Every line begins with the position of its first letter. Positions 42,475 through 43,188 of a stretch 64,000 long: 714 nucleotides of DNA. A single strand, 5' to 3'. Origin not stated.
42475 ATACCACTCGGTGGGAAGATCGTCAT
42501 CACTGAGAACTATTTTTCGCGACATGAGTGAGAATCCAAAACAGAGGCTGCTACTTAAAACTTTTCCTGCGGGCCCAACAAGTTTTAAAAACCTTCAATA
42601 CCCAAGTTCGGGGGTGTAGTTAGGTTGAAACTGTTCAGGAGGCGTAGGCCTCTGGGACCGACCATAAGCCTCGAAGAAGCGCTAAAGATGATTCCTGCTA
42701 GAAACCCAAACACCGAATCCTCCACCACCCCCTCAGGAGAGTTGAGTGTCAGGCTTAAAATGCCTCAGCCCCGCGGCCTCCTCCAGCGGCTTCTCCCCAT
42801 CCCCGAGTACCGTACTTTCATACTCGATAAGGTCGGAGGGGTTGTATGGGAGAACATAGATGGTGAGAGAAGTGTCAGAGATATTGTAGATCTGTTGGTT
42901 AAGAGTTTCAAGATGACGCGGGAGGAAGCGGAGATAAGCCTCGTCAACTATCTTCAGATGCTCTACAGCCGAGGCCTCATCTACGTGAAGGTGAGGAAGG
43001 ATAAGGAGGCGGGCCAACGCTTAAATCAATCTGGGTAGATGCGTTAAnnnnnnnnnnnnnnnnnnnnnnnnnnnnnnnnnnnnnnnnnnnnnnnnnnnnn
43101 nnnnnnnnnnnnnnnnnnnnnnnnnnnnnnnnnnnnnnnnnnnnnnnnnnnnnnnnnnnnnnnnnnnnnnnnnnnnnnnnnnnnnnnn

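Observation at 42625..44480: Orphan PqqD-like peptide chaperone co-transcribed with a minimal FtsX-only permease and a TIM-barrel enzyme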

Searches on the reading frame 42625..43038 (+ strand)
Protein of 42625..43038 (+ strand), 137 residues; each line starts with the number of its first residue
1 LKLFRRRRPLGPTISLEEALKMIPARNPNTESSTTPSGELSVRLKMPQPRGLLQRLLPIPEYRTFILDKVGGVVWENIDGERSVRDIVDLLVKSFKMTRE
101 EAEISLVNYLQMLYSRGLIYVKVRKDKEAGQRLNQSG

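Call 3: search_protein_families(library=pfam, proteins=[window:42625-43038:+], max_evalue=0.1)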
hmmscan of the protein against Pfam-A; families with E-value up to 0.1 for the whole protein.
window:42625-43038:+ (137 aa): 3 families
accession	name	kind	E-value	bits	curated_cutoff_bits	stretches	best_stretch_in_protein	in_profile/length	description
PF05402.18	PqqD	-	9.8e-11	42.3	23.4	1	63-119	11-67/67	Coenzyme PQQ synthesis protein D (PqqD)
PF05584.17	Sulfolobus_pRN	-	0.018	15.5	20.8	1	105-132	34-59/72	Sulfolobus plasmid regulatory protein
PF22746.1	SHOCT-like_DUF2089-C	-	0.096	12.8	27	0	13-23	14-24/32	SHOCT-like domain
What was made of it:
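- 42625..43038 (+): PqqD/RRE-fold protein (P), 137 aa, a member of a distinct unnamed subfamily with a conserved N-terminal extension (P-x-RNP..W..G-x-V) and an extra C-terminal strand. Pfam PF05402 E=9.8e-11 (call 3).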

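Call 4: search_protein_families(library=ncbifam, proteins=[window:42625-43038:+], max_evalue=0.1)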
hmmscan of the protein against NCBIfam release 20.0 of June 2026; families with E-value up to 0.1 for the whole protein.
window:42625-43038:+ (137 aa): 6 families
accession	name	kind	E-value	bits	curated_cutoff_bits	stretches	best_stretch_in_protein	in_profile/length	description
NF033536.1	lasso_PqqD_Bac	exception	3.4e-09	36.7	80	1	57-120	24-87/88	lasso peptide biosynthesis PqqD family chaperone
TIGR03859.1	PQQ_PqqD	equivalog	3.3e-07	30.1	46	1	60-119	23-80/81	pyrroloquinoline quinone biosynthesis peptide chaperone PqqD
TIGR04248.1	SCM_PqqD_rel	equivalog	1e-06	28.9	100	1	63-119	25-81/84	SynChlorMet cassette protein ScmD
NF002535.0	PRK02079.1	equivalog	0.017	14.9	101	1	67-111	38-81/92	pyrroloquinoline quinone biosynthesis peptide chaperone PqqD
NF050149.1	RiPP_bind_ApyI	equivalog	0.032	13.5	200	1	63-101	207-244/260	RiPP maturation protein ApyI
TIGR04302.1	geo_PqqD_fam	equivalog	0.059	13.8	100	1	67-120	49-101/102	GeoRSP system PqqD family peptide chaperone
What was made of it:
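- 42625..43038 (+): All named NCBIfam PqqD families score below cut-off (call 4).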

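Call 6: find_homologous_proteins(query=window:42625-43038:+)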
Query window:42625-43038:+ (137 aa): 6 proteins with E <= 0.001 among 31 candidates.
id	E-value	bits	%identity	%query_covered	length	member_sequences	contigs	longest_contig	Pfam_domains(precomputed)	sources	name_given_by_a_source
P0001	7.4e-82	289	99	100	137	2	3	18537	PF05402.19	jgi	-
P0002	6.3e-62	225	76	100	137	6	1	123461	PF05402.19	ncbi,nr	ncbi:Coenzyme PQQ synthesis protein D [Candidatus Calditenuaceae archaeon HR02]|nr:Coenzyme PQQ synt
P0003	7.0e-58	212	72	99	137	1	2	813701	PF05402.19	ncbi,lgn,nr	ncbi:MAG: PqqD family protein [Nitrososphaerota archaeon]|nr:PqqD family protein [Candidatus Caldite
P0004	6.1e-49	183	72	89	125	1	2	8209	PF05402.19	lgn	-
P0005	1.7e-46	175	60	98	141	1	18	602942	PF05402.19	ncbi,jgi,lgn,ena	ncbi:MAG: PqqD family protein [Nitrososphaerota archaeon]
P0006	1.2e-39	153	76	67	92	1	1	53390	PF05402.19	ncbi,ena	-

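Call 8: find_encoding_contigs(protein=P0002, flank=10000, max_places=2)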
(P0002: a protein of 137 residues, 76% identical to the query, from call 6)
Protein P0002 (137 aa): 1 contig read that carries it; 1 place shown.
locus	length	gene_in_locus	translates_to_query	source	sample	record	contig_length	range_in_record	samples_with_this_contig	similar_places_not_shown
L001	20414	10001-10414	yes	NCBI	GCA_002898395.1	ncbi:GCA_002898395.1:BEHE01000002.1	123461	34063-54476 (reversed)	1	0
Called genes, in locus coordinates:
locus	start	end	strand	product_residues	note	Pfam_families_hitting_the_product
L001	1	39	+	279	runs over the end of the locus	PF01428:zf-AN1, PF02163:Peptidase_M50 (faint)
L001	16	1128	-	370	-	PF01070:FMN_dh, PF00478:IMPDH (faint)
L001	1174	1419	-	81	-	PF00833:Ribosomal_S17e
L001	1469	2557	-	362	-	PF02653:BPD_transp_2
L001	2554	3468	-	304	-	PF02653:BPD_transp_2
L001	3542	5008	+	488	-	PF13458:Peripla_BP_6, PF01094:ANF_receptor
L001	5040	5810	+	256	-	PF00005:ABC_tran, PF13304:AAA_21 (faint), PF12399:BCA_ABC_TP_C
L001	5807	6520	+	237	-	PF00005:ABC_tran, PF02463:SMC_N (faint), PF13304:AAA_21 (weak)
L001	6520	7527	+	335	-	PF00248:Aldo_ket_red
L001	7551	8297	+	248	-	PF04962:KduI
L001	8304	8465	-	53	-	PF01020:Ribosomal_L40e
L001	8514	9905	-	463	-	PF00291:PALP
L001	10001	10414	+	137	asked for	PF05402:PqqD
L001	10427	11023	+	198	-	PF02687:FtsX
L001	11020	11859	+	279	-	PF01261:AP_endonuc_2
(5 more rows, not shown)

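Call 9: find_encoding_contigs(protein=P0003, flank=10000, max_places=2)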
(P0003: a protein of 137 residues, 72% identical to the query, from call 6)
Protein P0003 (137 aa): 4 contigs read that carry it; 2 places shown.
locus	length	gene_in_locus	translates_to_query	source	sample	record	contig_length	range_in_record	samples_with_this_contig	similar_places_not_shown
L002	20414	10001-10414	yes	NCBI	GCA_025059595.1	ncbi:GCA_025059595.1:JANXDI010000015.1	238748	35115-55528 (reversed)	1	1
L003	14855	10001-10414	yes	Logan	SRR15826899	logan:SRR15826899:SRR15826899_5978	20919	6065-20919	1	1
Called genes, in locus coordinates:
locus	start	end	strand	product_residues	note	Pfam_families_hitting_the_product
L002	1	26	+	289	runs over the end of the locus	PF01428:zf-AN1, PF02163:Peptidase_M50 (faint)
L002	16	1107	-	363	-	PF01070:FMN_dh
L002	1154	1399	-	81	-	PF00833:Ribosomal_S17e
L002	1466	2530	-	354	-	PF02653:BPD_transp_2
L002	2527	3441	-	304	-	PF02653:BPD_transp_2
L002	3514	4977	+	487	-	PF04348:LppC (weak), PF13458:Peripla_BP_6, PF01094:ANF_receptor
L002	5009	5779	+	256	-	PF00005:ABC_tran, PF13304:AAA_21 (faint), PF12399:BCA_ABC_TP_C (weak)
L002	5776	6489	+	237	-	PF00005:ABC_tran, PF02463:SMC_N (weak), PF13304:AAA_21 (weak)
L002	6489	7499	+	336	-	PF00248:Aldo_ket_red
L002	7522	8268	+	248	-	PF04962:KduI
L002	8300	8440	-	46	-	PF01020:Ribosomal_L40e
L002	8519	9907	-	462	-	PF00291:PALP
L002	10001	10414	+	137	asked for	PF05402:PqqD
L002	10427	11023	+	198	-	PF02687:FtsX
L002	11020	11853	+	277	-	PF01261:AP_endonuc_2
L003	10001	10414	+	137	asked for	PF05402:PqqD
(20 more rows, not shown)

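Call 10: find_encoding_contigs(protein=P0005, flank=10000, max_places=3)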
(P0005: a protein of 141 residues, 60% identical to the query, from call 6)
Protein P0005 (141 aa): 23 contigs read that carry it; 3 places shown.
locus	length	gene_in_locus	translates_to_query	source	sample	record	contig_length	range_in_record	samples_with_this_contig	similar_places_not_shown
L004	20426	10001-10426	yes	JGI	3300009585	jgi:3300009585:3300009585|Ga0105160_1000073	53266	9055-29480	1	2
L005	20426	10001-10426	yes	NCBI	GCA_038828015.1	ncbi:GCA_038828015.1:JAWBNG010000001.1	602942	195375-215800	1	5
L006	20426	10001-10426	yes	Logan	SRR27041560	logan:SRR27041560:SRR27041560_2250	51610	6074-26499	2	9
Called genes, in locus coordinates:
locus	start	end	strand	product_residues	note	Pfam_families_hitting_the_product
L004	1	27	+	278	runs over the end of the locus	PF01428:zf-AN1, PF02163:Peptidase_M50 (faint)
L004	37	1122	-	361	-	PF01070:FMN_dh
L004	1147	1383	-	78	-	PF00833:Ribosomal_S17e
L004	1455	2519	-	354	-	PF02653:BPD_transp_2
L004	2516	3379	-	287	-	PF02653:BPD_transp_2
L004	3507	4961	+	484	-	PF04348:LppC (weak), PF13458:Peripla_BP_6, PF01094:ANF_receptor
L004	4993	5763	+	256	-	PF00005:ABC_tran, PF13304:AAA_21 (faint), PF12399:BCA_ABC_TP_C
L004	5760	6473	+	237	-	PF00005:ABC_tran, PF02463:SMC_N (weak), PF13304:AAA_21 (weak)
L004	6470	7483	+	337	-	PF00248:Aldo_ket_red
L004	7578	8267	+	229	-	PF04962:KduI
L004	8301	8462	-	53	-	PF01020:Ribosomal_L40e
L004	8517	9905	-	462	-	PF00291:PALP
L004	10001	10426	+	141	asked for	PF05402:PqqD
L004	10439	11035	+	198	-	PF02687:FtsX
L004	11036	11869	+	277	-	PF01261:AP_endonuc_2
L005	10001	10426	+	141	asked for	PF05402:PqqD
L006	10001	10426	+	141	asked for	PF05402:PqqD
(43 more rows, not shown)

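Call 27: search_solved_structures(query=A2, max_evalue=1, show_alignments=2)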
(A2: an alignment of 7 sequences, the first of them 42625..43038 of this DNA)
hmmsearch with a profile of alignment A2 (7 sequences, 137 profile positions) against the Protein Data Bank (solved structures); distinct sequences matched with E-value up to 1: 13.
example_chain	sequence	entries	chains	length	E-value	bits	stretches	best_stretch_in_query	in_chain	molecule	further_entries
9x90_B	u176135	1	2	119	0.00028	23.7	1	56-120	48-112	Lasso peptide biosynthesis PqqD family chaperone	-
9x8z_B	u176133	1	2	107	0.0016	21.3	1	55-120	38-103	PqqD family protein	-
3g2b_A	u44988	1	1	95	0.037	16.8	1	39-117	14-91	Coenzyme PQQ synthesis protein D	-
5sxy_A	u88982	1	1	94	0.19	14.6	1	45-101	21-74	Bifunctional coenzyme PQQ synthesis protein C/D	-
5v1u_A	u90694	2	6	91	0.38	13.6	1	64-118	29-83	TbiB1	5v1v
5vi7_A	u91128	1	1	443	0.41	13.5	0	10-69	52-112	helicase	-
5y6m_A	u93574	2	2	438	0.41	13.5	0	10-69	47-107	Helicase domain from Genome polyprotein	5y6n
7v2z_A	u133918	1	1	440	0.41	13.4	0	10-69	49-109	Core protein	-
5gjc_A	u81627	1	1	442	0.42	13.4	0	10-69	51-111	NS3 helicase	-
5jrz_A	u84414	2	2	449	0.43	13.4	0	10-69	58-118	Helicase | NS3 helicase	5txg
5gjb_A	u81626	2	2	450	0.43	13.4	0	10-69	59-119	NS3 helicase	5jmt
5jwh_A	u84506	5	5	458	0.44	13.3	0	10-69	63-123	NS3 helicase | ZIKV NS3 helicase | zika virus NS3 helicase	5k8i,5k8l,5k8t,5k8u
5mfx_A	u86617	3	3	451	0.49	13.2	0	10-69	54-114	Genome polyprotein | Non-structural protein 3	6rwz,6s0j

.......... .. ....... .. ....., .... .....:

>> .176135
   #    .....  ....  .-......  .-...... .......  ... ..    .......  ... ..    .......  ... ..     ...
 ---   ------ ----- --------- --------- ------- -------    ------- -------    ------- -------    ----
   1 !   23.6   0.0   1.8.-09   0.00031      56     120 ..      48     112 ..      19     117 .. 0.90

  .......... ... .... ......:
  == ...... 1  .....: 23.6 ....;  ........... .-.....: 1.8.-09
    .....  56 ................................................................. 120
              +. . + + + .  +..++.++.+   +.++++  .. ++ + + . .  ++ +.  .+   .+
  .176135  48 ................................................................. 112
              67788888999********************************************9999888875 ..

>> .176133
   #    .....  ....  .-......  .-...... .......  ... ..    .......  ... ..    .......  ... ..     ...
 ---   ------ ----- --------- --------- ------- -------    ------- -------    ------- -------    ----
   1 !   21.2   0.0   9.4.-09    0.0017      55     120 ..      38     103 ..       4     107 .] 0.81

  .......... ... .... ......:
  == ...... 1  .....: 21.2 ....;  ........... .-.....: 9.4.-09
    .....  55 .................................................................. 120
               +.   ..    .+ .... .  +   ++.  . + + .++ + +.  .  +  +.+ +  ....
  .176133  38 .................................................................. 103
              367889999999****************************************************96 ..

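Call 29: predict_structure(alignment_id=A2)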
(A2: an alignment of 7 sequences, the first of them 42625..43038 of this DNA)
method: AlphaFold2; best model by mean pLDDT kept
length: 137 residues; sequences in the alignment: 7
mean_pLDDT: 46.7   pTM: 0.35
mean pLDDT of the five models: 46.7, 46.1, 43.2, 42.5, 41.7
residues with pLDDT >= 90: 0; 70-90: 13; 50-70: 24; < 50: 100
segments of 3 or more residues with pLDDT < 50: 1-34, 36-82, 119-137
pLDDT, mean of each block of 10 residues (from residue 1): 42 44 40 46 41 37 32 37 63 71 69 56 36 38
secondary structure, 60 per line:
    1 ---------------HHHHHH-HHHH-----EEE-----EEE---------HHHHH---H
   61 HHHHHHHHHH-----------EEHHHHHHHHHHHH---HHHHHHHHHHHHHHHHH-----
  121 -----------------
elements in order: H16-21 H23-26 E32-34 E40-42 H52-56 H60-70 H84-95 H99-115
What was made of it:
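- Tried and rejected: An AF2 model from a 7-sequence alignment had pLDDT 46.7 and was unusable (call 29).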

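Call 35: search_protein_representatives(protein=window:42625-43038:+)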
Query: 137 residues. Proteins with E-value up to 0.001 (for the whole library): 832; up to 1e-10: 97; up to 1e-30: 2. The best 150 are listed.
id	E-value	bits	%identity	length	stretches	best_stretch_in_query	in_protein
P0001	2.3e-82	289.4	99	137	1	1-137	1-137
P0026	1.8e-34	134.6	52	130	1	1-123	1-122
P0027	8.1e-19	84.0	43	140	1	3-121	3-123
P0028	8.7e-19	83.9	37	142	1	15-134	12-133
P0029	2.9e-18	82.2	39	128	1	1-126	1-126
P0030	1.9e-17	79.5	43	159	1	3-121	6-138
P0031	9.3e-17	77.3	36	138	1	4-121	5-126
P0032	1.7e-16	76.5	41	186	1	3-125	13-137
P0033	1.8e-16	76.4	40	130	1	1-126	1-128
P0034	1.9e-16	76.3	39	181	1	6-129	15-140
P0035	3.6e-16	75.4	40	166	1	4-124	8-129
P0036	3.8e-16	75.4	41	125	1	4-126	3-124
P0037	5.9e-16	74.7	41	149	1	2-120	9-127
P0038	9.1e-16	74.1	39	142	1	9-128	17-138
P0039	1.3e-15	73.6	32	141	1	2-130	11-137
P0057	3.3e-13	65.9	35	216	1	11-126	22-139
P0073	1.6e-12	63.6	40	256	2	7-125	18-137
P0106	3.0e-11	59.5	32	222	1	9-127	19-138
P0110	3.9e-11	59.1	38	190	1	3-121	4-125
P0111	4.4e-11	59.0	31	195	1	16-123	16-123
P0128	1.3e-10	57.4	36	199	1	33-131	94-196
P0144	3.7e-10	56.0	32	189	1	11-124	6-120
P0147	4.4e-10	55.8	32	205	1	11-126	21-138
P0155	6.1e-10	55.3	30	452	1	14-126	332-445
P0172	1.8e-09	53.8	33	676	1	13-121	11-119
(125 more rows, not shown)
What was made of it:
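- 42625..43038 (+): 832 relatives at the 50%-cluster level aligned over the full length (call 35).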

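Call 39: find_related_loci(query=A4, collection=genome_contigs, flank=8000)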
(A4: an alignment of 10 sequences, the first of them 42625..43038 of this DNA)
Query A4 (137 aa) in genome_contigs; peptide patterns used: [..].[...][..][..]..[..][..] (x = any residue, [..] = any of these).
354 stretches matched a pattern; 193 encode a relative of the query (tblastn E <= 1e-3); the best 80 are kept; 80 distinct loci.
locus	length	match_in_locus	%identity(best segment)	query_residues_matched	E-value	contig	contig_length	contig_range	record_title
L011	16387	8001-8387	80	9-137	8e-67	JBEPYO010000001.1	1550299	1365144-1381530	MAG: Nitrososphaerota archaeon isolate 03V1_S199.concoct.095 NODE_1_length_1550299_cov_2.969483, whole genome shotgun se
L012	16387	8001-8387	75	9-137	2e-63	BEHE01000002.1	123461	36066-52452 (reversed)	Archaeon HR02 DNA, contig: NODE_68_2, isolate: HRbin02, whole genome shotgun sequence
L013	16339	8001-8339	75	25-137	4e-56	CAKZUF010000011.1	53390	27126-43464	MAG: uncultured archaeon isolate S1_Bin_METABAT__127_sub_1 genome assembly, contig: c_000000057773, whole genome shotgun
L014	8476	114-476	52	1-122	8e-39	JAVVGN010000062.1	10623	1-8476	MAG: Candidatus Caldarchaeales archaeon isolate PSS.bin.6 NODE_1018_length_10623_cov_27.115443, whole genome shotgun seq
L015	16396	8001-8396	39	2-119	9e-25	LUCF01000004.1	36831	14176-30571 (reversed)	MAG: Candidatus Bathyarchaeota archaeon B63 scaffold1991, whole genome shotgun sequence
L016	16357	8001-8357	39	3-119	3e-24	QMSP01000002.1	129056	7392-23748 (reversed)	MAG: Thermoprotei archaeon isolate B12_G16 B12_Guay16_scaffold_00011, whole genome shotgun sequence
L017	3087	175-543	43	3-123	1e-23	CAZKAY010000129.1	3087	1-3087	MAG TPA_asm: uncultured Thermoproteales archaeon isolate SRP141552_co1_92 genome assembly, contig: NODE_18077_length_308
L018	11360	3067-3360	45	24-119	1e-22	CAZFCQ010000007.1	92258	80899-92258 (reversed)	MAG TPA_asm: uncultured Thermoprotei archaeon isolate binchicken_co184_167 genome assembly, contig: NODE_179_length_9225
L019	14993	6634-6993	39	6-123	2e-22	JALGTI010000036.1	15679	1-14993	MAG: Candidatus Zipacnadia bacterium isolate Meg22_1012_Bin_108 Meg22_1012_Bin_108_scaffold_11337, whole genome shotgun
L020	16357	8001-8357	43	3-123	3e-22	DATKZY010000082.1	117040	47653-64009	MAG TPA_asm: Planctomycetota bacterium isolate SMAG_U14257 k141_3608857, whole genome shotgun sequence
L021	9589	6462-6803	40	5-119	7e-22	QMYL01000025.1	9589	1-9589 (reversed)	MAG: Candidatus Bathyarchaeota archaeon isolate B17_G17 B17_Guay17_scaffold_02125, whole genome shotgun sequence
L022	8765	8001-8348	39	6-119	7e-22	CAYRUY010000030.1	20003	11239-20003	MAG TPA_asm: uncultured Candidatus Bathyarchaeia archaeon isolate binchicken_co318_137 genome assembly, contig: NODE_128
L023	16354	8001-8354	40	2-119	8e-22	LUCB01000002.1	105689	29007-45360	MAG: Candidatus Bathyarchaeota archaeon B24 scaffold30, whole genome shotgun sequence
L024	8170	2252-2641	37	1-132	4e-21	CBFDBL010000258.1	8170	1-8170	MAG TPA_asm: uncultured bacterium isolate SRR26215675_binner12_Refined_65 genome assembly, contig: ERZ25073486.8508, who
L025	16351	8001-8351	37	12-126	2e-20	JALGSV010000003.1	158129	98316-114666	MAG: Candidatus Zipacnadum vermilionense isolate AB_3033_Bin_57 AB_3033_Bin_57_scaffold_23, whole genome shotgun sequenc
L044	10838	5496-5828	41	12-119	1e-17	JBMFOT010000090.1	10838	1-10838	MAG: Armatimonadota bacterium isolate KM4338-44 NODE_90_length_10838_cov_3.269956, whole genome shotgun sequence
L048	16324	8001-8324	43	20-119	3e-17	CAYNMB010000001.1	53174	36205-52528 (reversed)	MAG TPA_asm: uncultured Candidatus Bathyarchaeia archaeon isolate binchicken_co184_344 genome assembly, contig: NODE_692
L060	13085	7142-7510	33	12-132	3e-15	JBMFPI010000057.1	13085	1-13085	MAG: Armatimonadota bacterium isolate KM4338-59 NODE_57_length_13085_cov_2.677506, whole genome shotgun sequence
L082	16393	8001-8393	31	12-135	2e-11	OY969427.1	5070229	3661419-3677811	MAG: uncultured Armatimonadetes bacterium isolate MFD09671.bin.1.19 genome assembly, chromosome: 1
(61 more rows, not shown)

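Call 49: search_protein_families(library=pfam, proteins=[L060:6180-7091:+, L044:2245-4245:+, L048:8429-9475:+, L015:5932-7815:-], max_evalue=0.1)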
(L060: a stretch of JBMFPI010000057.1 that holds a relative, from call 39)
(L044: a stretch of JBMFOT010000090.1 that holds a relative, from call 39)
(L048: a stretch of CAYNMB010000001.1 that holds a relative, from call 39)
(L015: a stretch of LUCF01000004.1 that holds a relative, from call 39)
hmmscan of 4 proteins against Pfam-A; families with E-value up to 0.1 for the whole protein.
L060:6180-7091:+ (303 aa): 0 families

L044:2245-4245:+ (666 aa): 0 families

L048:8429-9475:+ (348 aa): 1 family
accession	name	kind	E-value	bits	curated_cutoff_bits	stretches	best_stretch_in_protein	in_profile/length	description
PF02615.19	Ldh_2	-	5e-114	381.3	38.8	1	5-332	2-333/333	Malate/L-lactate dehydrogenase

L015:5932-7815:- (627 aa): 6 families
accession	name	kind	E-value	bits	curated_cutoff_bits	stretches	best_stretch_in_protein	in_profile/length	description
PF14574.11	RACo_C_ter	-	3.3e-102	341.5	27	1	363-622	1-260/261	C-terminal domain of RACo the ASKHA domain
PF17651.6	Raco_middle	-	1e-58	198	26.8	1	199-360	1-162/163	RACo middle region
PF17650.6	RACo_linker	-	1.1e-18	67.3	26.2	1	113-194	2-82/86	RACo linker region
PF00111.32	Fer2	-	8.2e-14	51.7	21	1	10-87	4-76/77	2Fe-2S iron-sulfur cluster binding domain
PF13510.11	Fer2_4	-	0.0028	18.1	22.8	1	6-49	3-52/82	2Fe-2S iron-sulfur cluster binding domain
PF11690.13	DUF3287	-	0.08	13.2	27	0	126-172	65-111/121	Protein of unknown function (DUF3287)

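Call 50: search_protein_families(library=ncbifam, proteins=[L060:6180-7091:+, L044:2245-4245:+], max_evalue=0.1)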
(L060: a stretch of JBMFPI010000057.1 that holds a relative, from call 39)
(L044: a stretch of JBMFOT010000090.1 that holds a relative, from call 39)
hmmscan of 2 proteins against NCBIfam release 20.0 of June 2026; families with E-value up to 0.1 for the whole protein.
L060:6180-7091:+ (303 aa): 0 families

L044:2245-4245:+ (666 aa): 0 families
